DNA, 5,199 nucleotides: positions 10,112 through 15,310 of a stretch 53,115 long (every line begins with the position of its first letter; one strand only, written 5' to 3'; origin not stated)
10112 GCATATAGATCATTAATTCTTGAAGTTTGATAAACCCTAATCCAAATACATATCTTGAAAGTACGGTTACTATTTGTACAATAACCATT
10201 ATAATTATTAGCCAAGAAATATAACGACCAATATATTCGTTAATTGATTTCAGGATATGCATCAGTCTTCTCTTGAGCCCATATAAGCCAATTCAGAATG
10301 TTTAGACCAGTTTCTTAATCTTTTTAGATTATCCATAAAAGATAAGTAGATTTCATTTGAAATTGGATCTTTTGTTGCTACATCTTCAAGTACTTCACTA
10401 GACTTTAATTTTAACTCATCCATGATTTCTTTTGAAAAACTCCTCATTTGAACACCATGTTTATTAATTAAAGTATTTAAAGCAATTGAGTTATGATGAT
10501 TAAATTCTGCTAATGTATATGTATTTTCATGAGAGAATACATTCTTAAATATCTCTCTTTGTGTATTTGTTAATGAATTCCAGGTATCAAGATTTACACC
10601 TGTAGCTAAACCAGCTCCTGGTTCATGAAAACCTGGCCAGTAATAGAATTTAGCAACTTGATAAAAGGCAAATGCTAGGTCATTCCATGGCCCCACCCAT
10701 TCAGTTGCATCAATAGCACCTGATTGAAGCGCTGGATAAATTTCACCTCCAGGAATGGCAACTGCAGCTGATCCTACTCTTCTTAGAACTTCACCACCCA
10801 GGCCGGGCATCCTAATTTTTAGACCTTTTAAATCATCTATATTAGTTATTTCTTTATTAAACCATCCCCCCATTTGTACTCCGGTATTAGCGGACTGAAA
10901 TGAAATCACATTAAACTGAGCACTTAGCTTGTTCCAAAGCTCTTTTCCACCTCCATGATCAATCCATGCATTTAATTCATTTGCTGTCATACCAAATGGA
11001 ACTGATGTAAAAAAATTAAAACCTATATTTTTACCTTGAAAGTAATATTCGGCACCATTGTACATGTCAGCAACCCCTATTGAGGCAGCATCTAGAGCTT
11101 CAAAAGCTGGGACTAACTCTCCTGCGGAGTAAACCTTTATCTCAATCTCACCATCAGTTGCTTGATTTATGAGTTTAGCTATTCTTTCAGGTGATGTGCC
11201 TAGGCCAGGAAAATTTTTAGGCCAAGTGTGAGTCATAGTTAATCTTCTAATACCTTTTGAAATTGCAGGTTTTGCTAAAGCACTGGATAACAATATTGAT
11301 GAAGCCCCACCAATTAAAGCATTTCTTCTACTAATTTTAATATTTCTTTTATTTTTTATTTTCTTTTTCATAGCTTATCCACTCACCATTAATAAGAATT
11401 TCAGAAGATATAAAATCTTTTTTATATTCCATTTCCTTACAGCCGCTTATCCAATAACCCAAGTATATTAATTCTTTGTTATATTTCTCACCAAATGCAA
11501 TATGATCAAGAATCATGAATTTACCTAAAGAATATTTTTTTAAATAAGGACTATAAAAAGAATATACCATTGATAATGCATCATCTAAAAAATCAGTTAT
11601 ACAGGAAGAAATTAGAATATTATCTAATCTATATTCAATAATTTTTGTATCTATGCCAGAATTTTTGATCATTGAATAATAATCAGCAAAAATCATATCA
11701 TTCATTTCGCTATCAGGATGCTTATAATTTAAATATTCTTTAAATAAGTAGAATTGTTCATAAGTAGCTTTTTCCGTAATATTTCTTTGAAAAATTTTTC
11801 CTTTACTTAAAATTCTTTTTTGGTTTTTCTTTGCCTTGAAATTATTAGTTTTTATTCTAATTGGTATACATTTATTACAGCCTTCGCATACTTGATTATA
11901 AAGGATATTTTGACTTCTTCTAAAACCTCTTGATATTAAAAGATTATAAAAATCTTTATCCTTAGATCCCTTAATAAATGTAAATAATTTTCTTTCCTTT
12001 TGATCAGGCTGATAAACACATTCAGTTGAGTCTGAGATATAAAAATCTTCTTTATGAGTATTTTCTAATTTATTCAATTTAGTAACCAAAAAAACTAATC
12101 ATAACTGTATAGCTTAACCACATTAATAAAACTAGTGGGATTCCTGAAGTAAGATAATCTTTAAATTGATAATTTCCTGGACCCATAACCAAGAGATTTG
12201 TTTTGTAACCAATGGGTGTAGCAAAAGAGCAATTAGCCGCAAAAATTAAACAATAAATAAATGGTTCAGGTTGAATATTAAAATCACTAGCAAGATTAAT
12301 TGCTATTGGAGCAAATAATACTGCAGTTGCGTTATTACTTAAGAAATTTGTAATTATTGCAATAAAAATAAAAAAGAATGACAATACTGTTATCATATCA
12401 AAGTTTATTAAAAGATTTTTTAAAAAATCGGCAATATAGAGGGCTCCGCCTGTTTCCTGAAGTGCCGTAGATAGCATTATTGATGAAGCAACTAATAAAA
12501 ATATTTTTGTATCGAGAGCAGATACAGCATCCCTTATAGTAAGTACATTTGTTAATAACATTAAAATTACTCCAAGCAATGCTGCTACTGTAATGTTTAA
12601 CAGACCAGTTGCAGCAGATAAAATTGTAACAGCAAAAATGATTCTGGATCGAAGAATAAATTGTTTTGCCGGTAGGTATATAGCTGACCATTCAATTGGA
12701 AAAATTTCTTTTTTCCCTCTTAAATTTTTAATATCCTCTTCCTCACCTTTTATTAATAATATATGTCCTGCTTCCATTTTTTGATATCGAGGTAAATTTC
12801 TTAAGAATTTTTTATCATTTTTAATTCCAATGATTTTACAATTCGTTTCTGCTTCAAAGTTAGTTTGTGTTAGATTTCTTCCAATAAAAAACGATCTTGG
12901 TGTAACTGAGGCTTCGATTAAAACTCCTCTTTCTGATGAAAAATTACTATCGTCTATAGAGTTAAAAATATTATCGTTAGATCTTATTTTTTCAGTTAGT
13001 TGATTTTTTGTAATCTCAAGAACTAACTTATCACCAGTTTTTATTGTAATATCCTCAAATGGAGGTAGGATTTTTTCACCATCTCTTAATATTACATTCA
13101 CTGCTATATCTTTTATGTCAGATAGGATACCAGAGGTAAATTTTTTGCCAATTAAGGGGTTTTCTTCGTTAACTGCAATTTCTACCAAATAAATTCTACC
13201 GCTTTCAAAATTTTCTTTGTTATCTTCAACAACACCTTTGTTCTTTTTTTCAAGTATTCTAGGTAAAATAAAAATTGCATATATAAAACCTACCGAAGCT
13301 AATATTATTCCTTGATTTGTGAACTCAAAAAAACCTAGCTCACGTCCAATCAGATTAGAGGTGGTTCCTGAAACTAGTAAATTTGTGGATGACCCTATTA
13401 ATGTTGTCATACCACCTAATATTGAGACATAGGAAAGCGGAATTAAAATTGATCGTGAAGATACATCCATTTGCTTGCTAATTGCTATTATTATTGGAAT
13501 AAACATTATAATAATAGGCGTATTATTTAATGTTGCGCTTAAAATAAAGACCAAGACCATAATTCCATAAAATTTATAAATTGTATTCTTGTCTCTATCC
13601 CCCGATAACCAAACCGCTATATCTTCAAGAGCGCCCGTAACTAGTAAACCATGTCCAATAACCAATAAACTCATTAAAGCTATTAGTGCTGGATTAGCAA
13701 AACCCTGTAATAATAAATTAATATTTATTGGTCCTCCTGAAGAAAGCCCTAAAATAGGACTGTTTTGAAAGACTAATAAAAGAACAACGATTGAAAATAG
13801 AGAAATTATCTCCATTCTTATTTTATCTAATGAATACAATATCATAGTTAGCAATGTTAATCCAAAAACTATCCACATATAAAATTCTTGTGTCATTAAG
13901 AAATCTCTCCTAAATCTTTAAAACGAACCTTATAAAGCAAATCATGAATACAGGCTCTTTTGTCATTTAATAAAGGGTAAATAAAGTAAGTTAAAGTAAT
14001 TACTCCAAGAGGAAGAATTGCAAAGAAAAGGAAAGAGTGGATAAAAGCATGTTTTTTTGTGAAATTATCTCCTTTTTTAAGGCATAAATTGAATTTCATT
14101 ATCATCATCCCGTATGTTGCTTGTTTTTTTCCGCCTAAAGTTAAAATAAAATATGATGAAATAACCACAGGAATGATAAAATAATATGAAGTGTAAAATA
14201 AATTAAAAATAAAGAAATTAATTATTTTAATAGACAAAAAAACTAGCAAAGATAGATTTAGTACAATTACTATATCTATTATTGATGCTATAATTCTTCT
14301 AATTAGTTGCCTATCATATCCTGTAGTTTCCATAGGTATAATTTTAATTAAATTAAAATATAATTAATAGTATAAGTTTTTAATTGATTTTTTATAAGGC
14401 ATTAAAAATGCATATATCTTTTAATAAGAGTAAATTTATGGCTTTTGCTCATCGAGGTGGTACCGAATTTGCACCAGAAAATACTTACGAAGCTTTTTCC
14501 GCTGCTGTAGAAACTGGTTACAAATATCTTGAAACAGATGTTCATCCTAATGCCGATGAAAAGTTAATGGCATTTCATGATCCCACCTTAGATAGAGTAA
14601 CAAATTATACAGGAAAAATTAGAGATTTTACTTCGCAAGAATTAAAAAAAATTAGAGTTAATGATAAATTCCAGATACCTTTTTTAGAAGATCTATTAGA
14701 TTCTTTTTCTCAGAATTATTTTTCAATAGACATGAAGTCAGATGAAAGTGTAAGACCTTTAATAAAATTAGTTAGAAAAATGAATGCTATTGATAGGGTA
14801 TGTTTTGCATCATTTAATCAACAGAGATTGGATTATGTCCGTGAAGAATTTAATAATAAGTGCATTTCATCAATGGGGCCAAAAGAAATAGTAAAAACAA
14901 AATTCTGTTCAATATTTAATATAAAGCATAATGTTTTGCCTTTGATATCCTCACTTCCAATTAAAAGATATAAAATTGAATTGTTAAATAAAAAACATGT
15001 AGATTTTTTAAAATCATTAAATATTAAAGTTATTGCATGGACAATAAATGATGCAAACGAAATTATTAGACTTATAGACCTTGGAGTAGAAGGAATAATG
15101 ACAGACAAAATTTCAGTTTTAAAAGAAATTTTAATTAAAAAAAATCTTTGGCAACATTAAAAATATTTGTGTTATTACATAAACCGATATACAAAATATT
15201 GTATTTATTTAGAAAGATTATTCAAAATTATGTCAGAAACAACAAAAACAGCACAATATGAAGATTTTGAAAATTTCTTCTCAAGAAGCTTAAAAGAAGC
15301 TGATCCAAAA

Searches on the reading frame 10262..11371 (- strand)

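Call 89: search_protein_families(library=pfam, max_evalue=0.001, proteins=[window:10262-11371:-])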
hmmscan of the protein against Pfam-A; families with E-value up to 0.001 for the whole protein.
window:10262-11371:- (369 aa): 1 family
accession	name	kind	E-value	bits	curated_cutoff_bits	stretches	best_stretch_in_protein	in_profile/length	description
PF03480.18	DctP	-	1.1e-53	182.8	23.4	1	47-333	2-284/286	Bacterial extracellular solute-binding protein, family 7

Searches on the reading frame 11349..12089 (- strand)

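Call 89: search_protein_families(library=pfam, max_evalue=0.001, proteins=[window:11349-12089:-])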
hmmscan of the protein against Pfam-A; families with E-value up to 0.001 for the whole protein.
window:11349-12089:- (246 aa): 2 families
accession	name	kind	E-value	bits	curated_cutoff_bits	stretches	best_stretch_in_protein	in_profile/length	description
PF04377.21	ATE_C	-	7.1e-32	111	25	1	111-232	1-121/122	Arginine-tRNA-protein transferase, C terminus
PF04376.19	ATE_N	-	1.9e-21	76.5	27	1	23-92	2-72/72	Arginine-tRNA-protein transferase, N terminus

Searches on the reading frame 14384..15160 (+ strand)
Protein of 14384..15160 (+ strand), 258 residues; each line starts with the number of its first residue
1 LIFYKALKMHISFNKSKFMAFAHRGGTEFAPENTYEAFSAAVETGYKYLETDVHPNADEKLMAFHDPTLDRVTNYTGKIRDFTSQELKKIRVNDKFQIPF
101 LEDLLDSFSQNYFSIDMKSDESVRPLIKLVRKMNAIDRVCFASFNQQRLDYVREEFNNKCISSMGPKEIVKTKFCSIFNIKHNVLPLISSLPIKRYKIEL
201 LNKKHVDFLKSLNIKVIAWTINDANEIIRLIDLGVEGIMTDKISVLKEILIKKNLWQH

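Call 89: search_protein_families(library=pfam, max_evalue=0.001, proteins=[window:14384-15160:+])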
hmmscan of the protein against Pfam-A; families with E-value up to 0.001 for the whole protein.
window:14384-15160:+ (258 aa): 2 families
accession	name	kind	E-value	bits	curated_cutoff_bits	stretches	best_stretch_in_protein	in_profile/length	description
PF03009.23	GDPD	-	1.1e-32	114.5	23.6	1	23-243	1-242/244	Glycerophosphoryl diester phosphodiesterase family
PF13653.12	GDPD_2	-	7.5e-06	26.7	27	1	215-242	1-28/30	Glycerophosphoryl diester phosphodiesterase family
